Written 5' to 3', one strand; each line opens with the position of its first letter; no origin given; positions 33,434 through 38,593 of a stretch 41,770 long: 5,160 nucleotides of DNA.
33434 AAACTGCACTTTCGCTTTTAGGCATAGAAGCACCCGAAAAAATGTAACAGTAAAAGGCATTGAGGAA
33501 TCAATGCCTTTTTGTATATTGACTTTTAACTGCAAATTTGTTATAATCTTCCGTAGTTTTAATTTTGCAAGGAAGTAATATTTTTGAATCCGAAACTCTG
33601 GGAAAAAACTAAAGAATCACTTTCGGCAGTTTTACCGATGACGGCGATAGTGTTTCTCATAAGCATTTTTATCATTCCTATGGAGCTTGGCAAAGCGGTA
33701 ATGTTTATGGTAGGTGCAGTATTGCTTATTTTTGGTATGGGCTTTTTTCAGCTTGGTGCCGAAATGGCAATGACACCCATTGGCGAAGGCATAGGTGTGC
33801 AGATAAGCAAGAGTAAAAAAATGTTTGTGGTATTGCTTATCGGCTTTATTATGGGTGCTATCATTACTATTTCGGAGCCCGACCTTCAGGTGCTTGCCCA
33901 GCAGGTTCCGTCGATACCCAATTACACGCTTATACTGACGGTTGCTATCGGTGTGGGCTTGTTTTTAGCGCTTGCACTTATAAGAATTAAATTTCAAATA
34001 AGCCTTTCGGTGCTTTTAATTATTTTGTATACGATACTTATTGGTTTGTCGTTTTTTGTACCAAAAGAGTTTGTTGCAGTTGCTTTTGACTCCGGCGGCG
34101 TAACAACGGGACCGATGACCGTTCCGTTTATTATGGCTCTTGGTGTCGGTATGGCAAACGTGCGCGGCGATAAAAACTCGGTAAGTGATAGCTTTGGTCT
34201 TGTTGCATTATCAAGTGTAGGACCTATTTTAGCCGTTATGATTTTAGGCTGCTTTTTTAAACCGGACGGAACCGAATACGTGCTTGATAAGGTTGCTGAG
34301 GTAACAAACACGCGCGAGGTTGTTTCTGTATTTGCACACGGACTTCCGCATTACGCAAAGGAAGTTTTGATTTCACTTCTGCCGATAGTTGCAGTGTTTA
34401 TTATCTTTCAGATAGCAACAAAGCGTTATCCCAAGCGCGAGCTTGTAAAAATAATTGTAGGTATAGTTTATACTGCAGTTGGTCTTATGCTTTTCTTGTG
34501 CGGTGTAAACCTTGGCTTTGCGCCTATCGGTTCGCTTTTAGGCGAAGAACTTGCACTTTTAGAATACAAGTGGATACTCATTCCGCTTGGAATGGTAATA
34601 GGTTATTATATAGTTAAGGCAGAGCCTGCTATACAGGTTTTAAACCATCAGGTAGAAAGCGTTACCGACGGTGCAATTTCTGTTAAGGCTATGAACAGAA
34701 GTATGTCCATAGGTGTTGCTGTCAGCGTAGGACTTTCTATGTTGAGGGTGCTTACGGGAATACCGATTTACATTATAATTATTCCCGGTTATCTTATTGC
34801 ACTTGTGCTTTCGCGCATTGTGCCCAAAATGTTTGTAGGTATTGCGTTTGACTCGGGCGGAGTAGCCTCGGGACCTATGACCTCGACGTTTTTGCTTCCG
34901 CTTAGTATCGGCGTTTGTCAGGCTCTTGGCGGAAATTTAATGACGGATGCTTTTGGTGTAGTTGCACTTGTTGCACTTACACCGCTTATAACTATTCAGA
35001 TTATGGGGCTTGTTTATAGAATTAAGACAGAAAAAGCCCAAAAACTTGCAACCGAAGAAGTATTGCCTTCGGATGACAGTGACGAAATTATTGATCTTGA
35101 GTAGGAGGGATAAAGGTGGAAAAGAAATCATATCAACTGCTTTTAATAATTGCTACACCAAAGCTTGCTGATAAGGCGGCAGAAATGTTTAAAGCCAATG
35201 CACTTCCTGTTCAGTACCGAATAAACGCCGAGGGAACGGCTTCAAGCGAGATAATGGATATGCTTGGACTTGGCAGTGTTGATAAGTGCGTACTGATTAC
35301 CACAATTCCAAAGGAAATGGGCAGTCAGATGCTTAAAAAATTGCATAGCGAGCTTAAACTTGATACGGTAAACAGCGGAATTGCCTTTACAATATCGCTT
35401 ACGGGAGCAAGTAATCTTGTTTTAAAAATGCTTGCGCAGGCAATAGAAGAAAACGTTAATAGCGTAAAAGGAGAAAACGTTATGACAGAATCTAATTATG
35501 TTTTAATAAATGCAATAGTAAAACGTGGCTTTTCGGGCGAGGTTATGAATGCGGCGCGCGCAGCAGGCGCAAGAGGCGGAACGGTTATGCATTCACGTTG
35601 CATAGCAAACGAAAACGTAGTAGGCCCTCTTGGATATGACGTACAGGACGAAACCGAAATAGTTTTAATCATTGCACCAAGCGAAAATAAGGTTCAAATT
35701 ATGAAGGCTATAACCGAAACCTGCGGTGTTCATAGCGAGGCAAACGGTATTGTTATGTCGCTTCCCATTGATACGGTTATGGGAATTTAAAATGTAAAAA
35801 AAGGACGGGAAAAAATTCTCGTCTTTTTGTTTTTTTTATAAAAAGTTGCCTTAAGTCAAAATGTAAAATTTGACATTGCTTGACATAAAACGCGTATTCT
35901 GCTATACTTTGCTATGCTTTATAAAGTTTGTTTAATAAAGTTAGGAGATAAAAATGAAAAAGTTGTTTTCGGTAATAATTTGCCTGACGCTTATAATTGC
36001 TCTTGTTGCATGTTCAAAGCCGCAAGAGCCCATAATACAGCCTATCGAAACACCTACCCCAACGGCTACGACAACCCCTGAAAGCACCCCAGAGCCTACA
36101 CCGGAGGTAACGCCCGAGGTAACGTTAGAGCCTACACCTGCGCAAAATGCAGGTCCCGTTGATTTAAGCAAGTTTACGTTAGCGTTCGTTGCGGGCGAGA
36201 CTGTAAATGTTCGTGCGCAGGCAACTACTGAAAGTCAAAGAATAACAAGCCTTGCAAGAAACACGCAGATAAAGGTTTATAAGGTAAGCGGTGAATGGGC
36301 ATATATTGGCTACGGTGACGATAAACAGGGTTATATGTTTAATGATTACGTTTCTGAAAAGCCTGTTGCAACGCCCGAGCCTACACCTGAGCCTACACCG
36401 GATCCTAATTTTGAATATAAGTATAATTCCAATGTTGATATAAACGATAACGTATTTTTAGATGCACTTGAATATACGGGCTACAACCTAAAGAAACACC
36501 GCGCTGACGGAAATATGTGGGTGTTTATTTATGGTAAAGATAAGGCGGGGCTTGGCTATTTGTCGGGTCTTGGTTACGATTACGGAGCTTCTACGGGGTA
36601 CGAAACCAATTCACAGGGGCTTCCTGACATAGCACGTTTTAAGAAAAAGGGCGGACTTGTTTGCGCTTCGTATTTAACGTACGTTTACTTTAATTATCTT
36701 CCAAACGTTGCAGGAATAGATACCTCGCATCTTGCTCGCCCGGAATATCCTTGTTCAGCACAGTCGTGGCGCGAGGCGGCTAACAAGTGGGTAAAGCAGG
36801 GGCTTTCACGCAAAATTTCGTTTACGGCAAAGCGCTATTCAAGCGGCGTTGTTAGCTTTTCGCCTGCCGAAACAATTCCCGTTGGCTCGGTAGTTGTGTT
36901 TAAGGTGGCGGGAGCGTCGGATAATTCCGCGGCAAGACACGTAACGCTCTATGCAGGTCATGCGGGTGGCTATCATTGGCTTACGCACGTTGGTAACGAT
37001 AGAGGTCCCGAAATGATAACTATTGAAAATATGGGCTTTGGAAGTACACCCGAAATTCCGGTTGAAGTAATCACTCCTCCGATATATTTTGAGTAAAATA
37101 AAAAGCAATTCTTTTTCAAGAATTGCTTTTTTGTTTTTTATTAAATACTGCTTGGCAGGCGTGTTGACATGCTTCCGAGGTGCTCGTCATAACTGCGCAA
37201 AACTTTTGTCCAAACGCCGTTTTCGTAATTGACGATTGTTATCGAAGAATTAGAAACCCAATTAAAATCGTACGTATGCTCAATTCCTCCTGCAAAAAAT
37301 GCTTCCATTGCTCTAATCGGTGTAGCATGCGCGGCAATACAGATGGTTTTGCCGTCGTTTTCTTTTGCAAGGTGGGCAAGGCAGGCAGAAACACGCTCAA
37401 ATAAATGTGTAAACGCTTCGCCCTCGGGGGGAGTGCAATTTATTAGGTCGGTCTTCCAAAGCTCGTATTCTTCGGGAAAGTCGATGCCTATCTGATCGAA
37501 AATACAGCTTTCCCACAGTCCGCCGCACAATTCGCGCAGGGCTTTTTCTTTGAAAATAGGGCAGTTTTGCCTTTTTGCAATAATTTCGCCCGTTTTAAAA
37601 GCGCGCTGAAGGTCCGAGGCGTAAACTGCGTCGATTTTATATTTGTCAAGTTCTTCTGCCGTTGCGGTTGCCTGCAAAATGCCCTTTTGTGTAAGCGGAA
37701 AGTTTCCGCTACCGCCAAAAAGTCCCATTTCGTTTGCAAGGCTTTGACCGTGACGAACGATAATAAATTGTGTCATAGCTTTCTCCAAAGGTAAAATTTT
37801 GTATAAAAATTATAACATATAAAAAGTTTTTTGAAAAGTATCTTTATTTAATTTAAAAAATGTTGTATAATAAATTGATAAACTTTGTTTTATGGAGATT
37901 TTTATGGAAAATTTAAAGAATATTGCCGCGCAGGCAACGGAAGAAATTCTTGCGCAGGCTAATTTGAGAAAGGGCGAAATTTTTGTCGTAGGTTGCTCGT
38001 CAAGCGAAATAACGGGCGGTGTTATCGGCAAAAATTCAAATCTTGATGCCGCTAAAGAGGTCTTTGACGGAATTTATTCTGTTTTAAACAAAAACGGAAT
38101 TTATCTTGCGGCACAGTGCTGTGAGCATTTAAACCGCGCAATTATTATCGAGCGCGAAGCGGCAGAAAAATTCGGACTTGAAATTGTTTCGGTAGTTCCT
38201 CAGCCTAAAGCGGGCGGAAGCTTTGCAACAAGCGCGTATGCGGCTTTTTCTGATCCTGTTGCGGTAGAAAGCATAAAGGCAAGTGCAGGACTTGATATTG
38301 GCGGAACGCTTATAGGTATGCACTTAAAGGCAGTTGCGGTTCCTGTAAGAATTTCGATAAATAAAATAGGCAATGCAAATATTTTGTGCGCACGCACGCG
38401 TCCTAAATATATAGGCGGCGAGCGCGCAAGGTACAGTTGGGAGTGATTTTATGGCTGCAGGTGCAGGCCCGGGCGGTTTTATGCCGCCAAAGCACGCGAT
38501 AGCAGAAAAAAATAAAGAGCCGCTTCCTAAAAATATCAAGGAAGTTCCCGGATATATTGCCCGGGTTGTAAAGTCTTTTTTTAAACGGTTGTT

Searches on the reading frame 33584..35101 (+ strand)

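Call 27: search_protein_families(library=pfam, proteins=[window:33584-35101:+], max_evalue=0.00001)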
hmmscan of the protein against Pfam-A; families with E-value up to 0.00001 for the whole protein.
window:33584-35101:+ (506 aa): 1 family
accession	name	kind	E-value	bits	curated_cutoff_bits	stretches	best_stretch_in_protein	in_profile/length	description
PF07556.16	DUF1538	-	5.2e-141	467.5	22.6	2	268-477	1-211/211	Protein of unknown function (DUF1538)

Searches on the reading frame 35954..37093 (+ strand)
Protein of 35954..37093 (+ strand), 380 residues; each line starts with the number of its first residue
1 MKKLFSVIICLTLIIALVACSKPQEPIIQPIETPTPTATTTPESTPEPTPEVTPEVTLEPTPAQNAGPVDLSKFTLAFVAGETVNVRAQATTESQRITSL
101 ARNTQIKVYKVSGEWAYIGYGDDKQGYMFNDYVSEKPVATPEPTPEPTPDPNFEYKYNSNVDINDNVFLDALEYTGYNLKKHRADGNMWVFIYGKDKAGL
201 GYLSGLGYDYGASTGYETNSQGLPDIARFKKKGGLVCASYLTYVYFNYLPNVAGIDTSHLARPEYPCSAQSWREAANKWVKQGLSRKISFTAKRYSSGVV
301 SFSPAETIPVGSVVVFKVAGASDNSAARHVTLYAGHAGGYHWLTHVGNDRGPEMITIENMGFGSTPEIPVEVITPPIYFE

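Call 27: search_protein_families(library=pfam, proteins=[window:35954-37093:+], max_evalue=0.00001)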
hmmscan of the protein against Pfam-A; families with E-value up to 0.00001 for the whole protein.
window:35954-37093:+ (380 aa): 1 family
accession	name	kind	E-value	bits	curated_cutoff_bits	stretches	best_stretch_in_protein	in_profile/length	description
PF08239.17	SH3_3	-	8.8e-11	42.3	27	1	83-134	2-54/54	Bacterial SH3 domain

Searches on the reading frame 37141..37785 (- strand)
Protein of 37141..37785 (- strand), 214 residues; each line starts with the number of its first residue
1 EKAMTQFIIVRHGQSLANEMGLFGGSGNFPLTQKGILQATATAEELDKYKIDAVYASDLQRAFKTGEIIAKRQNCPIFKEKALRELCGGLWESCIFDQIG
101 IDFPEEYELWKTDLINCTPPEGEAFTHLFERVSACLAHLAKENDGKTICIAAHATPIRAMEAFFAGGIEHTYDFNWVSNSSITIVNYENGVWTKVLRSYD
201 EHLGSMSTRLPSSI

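Call 27: search_protein_families(library=pfam, proteins=[window:37141-37785:-], max_evalue=0.00001)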
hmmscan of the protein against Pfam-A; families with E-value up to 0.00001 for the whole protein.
window:37141-37785:- (214 aa): 1 family
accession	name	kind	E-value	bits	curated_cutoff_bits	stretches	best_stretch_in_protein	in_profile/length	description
PF00300.27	His_Phos_1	-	4.7e-46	157.3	21.7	1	8-196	2-190/194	Histidine phosphatase superfamily (branch 1)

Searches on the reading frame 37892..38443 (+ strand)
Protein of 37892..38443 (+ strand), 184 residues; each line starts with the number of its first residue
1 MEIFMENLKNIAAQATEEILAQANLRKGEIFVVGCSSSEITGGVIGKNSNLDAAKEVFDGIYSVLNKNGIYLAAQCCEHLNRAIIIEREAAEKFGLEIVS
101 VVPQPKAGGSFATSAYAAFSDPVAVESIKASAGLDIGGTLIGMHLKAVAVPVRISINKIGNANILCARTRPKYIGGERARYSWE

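Call 27: search_protein_families(library=pfam, proteins=[window:37892-38443:+], max_evalue=0.00001)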
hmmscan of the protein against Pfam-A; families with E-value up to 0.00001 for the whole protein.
window:37892-38443:+ (184 aa): 1 family
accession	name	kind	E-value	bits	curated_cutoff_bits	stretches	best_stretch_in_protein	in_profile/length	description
PF04260.17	DUF436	-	6.4e-79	263.9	25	1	13-181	3-171/171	Protein of unknown function (DUF436)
